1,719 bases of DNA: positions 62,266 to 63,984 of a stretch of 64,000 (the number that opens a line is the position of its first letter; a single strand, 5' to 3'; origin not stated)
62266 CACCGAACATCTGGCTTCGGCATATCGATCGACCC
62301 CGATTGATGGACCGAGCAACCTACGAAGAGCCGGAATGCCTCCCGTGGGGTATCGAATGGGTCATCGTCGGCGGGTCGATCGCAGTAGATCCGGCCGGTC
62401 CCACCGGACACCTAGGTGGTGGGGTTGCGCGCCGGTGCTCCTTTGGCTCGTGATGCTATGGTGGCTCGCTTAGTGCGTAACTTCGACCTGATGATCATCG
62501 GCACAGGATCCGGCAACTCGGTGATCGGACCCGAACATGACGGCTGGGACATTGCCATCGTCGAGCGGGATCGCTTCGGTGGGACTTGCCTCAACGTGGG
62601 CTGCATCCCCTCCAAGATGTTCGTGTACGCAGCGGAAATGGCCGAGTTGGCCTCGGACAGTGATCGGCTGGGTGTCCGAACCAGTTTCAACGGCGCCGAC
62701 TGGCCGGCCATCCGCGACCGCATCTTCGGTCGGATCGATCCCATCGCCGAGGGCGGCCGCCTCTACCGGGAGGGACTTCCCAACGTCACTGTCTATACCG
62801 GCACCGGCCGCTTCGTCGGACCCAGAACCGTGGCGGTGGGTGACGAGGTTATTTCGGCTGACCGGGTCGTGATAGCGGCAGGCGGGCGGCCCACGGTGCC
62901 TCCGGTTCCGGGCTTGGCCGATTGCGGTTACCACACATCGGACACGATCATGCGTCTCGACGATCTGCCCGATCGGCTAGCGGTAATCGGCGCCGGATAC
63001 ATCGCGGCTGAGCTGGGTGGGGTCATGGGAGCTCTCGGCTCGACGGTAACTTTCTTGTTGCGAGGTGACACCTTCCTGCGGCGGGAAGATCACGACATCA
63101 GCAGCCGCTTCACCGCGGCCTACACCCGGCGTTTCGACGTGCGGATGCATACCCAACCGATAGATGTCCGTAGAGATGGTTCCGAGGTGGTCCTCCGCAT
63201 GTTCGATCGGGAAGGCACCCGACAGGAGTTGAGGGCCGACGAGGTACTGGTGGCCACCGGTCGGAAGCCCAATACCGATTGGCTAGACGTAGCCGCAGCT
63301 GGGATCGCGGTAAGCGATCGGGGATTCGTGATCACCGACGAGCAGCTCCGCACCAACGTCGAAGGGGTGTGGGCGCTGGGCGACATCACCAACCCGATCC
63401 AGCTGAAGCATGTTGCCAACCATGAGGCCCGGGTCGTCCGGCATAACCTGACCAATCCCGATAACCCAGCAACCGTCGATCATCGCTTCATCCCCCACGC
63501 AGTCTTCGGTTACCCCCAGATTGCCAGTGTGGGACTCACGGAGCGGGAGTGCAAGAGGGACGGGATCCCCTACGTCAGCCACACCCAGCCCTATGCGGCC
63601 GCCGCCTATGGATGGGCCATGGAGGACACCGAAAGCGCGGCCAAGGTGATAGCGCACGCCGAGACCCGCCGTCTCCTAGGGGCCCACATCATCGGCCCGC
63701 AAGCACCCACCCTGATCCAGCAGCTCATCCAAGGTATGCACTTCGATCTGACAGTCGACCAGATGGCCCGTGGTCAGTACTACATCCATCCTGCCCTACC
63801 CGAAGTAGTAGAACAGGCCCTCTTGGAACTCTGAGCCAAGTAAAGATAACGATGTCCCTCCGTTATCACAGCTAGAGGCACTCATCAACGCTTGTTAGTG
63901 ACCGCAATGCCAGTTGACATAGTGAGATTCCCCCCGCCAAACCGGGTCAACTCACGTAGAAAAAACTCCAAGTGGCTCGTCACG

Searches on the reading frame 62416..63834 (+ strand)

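Call 5: search_protein_families(library=pfam, proteins=[window:62416-63834:+])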
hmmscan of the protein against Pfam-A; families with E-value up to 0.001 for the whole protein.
window:62416-63834:+ (472 aa): 5 families
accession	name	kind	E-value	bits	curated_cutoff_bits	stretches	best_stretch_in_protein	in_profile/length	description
PF07992.20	Pyr_redox_2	-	1e-52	179.8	26.1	1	23-338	1-291/291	Pyridine nucleotide-disulphide oxidoreductase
PF02852.28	Pyr_redox_dim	-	3.9e-25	88.6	25.3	1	359-468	1-109/110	Pyridine nucleotide-disulphide oxidoreductase, dimerisation domain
PF00070.33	Pyr_redox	-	4.9e-12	46.6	22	1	187-259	1-78/82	Pyridine nucleotide-disulphide oxidoreductase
PF13738.12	Pyr_redox_3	-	4.2e-09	36.5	30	1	141-322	118-305/305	Pyridine nucleotide-disulphide oxidoreductase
PF13434.12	Lys_Orn_oxgnase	-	9.4e-06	25.4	21.3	0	144-227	144-232/339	L-lysine 6-monooxygenase/L-ornithine 5-monooxygenase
